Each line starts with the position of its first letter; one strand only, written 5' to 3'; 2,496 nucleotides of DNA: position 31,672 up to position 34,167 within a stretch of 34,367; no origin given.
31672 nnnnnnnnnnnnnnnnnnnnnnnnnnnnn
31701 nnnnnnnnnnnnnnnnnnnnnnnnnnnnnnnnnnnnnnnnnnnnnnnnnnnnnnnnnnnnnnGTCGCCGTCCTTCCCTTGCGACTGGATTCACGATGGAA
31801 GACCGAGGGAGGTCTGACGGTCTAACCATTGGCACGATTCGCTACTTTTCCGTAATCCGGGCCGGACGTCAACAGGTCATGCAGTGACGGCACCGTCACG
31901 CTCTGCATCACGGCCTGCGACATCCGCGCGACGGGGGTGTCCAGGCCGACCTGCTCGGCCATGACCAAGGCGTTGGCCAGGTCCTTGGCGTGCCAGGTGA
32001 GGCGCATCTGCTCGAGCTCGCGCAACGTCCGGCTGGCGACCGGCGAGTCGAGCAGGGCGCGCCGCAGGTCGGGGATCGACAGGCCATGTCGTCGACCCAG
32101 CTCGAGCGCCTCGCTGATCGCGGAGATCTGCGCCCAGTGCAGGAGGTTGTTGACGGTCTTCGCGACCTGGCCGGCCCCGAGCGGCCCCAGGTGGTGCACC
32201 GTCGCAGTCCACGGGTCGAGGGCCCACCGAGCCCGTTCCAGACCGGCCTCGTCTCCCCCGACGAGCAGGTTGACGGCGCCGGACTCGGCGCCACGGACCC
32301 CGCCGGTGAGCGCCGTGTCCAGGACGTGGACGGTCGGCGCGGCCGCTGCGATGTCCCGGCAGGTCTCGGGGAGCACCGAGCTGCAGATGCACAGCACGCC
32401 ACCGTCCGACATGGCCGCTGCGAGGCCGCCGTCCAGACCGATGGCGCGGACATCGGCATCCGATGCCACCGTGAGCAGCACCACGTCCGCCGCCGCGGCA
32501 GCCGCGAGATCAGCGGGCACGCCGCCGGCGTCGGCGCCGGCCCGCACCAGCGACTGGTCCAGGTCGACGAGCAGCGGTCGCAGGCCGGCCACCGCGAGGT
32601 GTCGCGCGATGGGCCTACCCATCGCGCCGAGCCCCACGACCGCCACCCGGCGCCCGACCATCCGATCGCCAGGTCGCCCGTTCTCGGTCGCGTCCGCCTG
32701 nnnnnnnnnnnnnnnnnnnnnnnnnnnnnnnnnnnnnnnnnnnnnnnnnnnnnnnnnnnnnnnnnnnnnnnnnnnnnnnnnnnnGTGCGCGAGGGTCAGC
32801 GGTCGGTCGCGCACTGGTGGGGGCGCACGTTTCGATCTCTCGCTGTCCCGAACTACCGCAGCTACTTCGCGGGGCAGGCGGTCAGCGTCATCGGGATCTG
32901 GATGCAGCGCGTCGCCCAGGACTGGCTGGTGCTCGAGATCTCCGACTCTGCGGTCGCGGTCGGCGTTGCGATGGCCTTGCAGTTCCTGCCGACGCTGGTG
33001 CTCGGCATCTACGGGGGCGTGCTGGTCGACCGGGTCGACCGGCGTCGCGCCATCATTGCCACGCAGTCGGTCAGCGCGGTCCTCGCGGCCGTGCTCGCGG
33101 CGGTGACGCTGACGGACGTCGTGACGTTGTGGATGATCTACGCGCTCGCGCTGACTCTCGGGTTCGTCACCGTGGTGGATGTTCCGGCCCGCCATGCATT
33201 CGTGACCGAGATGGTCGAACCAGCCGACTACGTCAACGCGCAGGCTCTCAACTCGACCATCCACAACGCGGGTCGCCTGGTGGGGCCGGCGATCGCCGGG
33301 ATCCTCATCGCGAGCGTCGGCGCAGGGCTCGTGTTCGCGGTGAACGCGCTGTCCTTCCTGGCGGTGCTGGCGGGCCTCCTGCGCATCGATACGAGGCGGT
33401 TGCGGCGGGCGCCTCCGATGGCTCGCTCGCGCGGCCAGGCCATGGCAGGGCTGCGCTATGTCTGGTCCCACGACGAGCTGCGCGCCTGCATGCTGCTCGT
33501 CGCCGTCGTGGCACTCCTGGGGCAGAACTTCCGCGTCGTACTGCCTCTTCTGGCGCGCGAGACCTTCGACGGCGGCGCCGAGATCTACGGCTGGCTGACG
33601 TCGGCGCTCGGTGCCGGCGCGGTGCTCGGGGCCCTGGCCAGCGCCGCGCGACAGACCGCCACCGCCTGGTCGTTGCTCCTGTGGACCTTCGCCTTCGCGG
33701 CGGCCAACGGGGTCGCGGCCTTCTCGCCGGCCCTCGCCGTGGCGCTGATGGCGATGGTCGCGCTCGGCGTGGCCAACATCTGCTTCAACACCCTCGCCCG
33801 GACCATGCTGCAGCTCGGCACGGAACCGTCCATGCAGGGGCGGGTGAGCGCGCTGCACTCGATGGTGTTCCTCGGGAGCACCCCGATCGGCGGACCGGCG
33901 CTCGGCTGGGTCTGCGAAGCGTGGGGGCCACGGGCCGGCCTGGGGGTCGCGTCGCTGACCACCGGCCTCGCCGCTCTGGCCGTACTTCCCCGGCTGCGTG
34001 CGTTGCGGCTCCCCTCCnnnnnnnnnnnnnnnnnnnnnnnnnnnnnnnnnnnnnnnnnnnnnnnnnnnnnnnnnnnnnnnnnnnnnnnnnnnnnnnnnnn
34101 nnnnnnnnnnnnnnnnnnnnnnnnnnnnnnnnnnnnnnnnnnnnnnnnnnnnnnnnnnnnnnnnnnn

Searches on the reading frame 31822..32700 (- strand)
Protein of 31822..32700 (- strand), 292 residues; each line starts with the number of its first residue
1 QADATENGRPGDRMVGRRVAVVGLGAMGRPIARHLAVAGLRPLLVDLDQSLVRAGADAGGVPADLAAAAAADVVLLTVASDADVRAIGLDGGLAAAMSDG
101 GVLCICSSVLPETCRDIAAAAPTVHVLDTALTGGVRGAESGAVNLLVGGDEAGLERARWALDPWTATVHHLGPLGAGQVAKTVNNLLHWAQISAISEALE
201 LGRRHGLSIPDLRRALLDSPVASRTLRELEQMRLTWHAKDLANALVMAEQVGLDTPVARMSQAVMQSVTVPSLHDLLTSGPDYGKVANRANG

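Call 69: search_protein_families(library=pfam, proteins=[window:31822-32700:-], max_evalue=0.001)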
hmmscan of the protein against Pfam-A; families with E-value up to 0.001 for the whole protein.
window:31822-32700:- (292 aa): 4 families
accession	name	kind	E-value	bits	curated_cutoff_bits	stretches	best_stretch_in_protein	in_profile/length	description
PF03446.21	NAD_binding_2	-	5.4e-24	85.5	21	1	18-172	1-161/161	NAD binding domain of 6-phosphogluconate dehydrogenase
PF14833.11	NAD_binding_11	-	1.1e-12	48.7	30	1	175-268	1-105/122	NAD-binding of NADP-dependent 3-hydroxyisobutyrate dehydrogenase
PF02826.25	2-Hacid_dh_C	-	5.4e-05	23.1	25.1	1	6-87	26-108/178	D-isomer specific 2-hydroxyacid dehydrogenase, NAD binding domain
PF02737.24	3HCDH_N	-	0.00015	22.2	22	1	19-56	2-39/180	3-hydroxyacyl-CoA dehydrogenase, NAD binding domain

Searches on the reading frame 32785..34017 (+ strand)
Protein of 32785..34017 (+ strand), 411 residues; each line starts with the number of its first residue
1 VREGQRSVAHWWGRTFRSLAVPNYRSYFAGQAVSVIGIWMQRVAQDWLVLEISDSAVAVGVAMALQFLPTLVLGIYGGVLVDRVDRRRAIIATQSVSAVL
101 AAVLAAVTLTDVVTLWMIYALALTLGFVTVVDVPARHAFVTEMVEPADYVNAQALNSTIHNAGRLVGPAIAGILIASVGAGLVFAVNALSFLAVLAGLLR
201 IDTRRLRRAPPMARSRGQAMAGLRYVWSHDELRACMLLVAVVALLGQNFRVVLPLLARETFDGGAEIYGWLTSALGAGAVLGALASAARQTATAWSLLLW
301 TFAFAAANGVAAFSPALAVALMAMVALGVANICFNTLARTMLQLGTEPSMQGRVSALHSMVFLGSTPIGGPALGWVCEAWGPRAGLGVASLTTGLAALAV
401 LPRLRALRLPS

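Call 69: search_protein_families(library=pfam, proteins=[window:32785-34017:+], max_evalue=0.001)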
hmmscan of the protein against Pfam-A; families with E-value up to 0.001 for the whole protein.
window:32785-34017:+ (411 aa): 2 families
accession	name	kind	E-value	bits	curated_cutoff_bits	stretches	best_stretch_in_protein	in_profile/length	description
PF05977.19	MFS_3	-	5e-56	190.7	27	1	18-400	6-390/524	Transmembrane secretion effector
PF07690.21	MFS_1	-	3.1e-28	99.1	33.4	2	28-362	2-339/347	Major Facilitator Superfamily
